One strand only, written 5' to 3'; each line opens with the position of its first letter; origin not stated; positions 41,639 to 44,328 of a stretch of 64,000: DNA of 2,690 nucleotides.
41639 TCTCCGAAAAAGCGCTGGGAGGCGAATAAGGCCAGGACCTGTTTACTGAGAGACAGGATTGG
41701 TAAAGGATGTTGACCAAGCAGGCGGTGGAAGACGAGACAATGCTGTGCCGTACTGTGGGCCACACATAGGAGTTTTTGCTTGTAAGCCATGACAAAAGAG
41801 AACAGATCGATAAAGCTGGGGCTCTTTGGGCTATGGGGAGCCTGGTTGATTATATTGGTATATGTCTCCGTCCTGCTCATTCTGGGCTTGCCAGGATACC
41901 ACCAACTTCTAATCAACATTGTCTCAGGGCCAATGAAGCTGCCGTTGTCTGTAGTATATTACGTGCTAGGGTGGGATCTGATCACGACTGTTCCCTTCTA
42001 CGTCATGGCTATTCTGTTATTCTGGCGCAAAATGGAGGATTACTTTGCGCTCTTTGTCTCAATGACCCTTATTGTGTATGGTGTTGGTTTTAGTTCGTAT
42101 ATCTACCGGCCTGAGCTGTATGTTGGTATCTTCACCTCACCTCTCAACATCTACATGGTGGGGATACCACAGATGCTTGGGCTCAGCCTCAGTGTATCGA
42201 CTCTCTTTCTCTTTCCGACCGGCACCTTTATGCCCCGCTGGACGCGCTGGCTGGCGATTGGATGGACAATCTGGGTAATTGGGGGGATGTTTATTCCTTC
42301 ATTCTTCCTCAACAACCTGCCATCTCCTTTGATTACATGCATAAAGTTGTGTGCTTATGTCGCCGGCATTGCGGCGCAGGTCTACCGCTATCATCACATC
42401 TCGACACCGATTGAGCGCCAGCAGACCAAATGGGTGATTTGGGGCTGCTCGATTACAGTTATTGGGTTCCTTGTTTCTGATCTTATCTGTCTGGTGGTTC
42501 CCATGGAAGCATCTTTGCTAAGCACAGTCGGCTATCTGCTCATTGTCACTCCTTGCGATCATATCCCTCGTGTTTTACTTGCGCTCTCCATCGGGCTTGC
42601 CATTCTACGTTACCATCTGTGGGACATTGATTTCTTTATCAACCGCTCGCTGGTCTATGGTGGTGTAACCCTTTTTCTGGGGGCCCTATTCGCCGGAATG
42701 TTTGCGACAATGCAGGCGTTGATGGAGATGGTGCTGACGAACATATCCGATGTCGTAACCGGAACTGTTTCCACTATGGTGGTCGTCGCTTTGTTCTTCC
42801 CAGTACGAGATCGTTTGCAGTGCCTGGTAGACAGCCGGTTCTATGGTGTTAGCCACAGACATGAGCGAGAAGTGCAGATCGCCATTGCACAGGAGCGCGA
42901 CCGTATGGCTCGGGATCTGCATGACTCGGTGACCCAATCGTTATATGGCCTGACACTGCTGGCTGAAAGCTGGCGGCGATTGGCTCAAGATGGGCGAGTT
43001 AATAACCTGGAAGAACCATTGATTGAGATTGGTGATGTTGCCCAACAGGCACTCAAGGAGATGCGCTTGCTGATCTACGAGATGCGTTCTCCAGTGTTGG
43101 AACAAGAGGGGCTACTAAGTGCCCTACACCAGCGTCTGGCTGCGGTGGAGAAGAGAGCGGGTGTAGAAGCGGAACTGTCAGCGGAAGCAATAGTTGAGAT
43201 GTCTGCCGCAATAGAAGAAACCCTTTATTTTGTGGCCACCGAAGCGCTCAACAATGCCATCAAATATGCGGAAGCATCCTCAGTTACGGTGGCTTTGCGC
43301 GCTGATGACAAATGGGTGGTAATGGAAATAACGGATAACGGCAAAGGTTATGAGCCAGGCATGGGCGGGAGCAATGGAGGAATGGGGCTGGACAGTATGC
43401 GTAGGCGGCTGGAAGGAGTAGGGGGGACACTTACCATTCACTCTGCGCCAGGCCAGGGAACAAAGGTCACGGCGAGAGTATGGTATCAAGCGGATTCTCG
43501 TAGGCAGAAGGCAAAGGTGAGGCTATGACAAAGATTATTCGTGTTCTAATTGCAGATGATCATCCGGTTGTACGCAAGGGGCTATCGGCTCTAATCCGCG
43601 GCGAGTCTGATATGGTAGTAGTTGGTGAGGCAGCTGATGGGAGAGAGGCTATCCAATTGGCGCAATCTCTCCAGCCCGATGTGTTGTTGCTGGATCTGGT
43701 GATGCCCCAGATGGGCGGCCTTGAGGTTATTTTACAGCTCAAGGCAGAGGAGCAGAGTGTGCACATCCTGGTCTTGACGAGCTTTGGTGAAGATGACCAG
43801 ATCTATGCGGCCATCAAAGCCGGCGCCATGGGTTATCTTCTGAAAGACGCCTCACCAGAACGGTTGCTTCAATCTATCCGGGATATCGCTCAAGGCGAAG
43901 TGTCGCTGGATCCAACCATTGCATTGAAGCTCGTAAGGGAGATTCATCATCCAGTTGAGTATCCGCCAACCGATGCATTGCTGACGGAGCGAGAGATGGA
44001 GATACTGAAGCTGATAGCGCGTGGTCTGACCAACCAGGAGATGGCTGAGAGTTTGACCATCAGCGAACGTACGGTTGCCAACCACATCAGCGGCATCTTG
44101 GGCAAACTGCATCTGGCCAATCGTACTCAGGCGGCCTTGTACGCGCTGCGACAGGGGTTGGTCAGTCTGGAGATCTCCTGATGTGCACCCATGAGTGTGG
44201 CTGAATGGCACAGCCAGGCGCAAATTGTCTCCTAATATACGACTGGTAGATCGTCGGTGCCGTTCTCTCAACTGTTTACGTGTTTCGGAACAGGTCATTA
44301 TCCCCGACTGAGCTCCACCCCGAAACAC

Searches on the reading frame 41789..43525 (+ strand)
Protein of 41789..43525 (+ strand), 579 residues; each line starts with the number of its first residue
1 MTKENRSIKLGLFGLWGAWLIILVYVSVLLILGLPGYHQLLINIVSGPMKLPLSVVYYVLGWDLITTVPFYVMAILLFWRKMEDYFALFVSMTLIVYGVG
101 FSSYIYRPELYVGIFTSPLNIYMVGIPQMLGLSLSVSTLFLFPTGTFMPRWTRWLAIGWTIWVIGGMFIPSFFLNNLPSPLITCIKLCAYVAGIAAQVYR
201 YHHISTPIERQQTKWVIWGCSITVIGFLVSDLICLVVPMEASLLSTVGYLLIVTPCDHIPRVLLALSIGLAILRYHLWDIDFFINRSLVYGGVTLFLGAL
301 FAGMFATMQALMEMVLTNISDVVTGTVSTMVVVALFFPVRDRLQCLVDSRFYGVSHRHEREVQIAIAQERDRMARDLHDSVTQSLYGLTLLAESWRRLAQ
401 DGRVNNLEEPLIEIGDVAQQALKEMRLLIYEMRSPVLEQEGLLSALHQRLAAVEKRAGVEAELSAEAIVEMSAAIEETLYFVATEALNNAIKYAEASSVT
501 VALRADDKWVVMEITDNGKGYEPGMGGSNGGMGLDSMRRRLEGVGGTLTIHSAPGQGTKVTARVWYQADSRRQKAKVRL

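Call 49: search_protein_families(library=pfam, proteins=[window:41789-43525:+], max_evalue=0.01)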
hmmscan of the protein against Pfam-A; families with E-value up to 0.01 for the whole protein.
window:41789-43525:+ (579 aa): 3 families
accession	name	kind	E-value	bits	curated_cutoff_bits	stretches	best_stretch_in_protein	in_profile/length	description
PF02518.31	HATPase_c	-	2.1e-15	57.5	26.4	1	476-564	3-107/111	Histidine kinase-, DNA gyrase B-, and HSP90-like ATPase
PF07730.19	HisKA_3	-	1.9e-14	54.4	24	1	369-436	1-67/68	Histidine kinase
PF13581.12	HATPase_c_2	-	1.1e-06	29.1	27.4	1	449-535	14-103/127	Histidine kinase-like ATPase domain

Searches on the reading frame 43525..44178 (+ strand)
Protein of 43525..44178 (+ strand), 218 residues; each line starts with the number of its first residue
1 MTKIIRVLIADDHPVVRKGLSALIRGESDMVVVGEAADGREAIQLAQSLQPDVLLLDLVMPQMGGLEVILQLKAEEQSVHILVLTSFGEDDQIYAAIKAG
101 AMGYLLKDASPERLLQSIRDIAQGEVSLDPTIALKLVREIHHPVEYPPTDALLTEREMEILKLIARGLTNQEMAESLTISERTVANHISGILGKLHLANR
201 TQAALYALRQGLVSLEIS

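Call 49: search_protein_families(library=pfam, proteins=[window:43525-44178:+], max_evalue=0.01)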
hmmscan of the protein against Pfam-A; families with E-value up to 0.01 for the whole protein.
window:43525-44178:+ (218 aa): 7 families
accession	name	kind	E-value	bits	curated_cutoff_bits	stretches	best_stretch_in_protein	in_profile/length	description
PF00072.30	Response_reg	-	2.4e-30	105.4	30.2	1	7-119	1-111/111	Response regulator receiver domain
PF00196.25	GerE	-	4e-19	68.4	23.5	1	152-207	2-57/57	Bacterial regulatory proteins, luxR family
PF08281.18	Sigma70_r4_2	-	7e-05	22.8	25.7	1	153-189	11-48/54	Sigma-70, region 4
PF13384.12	HTH_23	-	0.00096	19.3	24.6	1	156-187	6-37/50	Homeodomain-like domain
PF08279.18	HTH_11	-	0.0015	18.8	25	1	156-191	1-39/55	HTH domain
PF04967.18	HTH_10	-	0.0029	17.8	23.1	0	154-195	2-51/53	HTH DNA binding domain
PF04545.22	Sigma70_r4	-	0.0035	17.3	24.1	1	153-195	5-48/50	Sigma-70, region 4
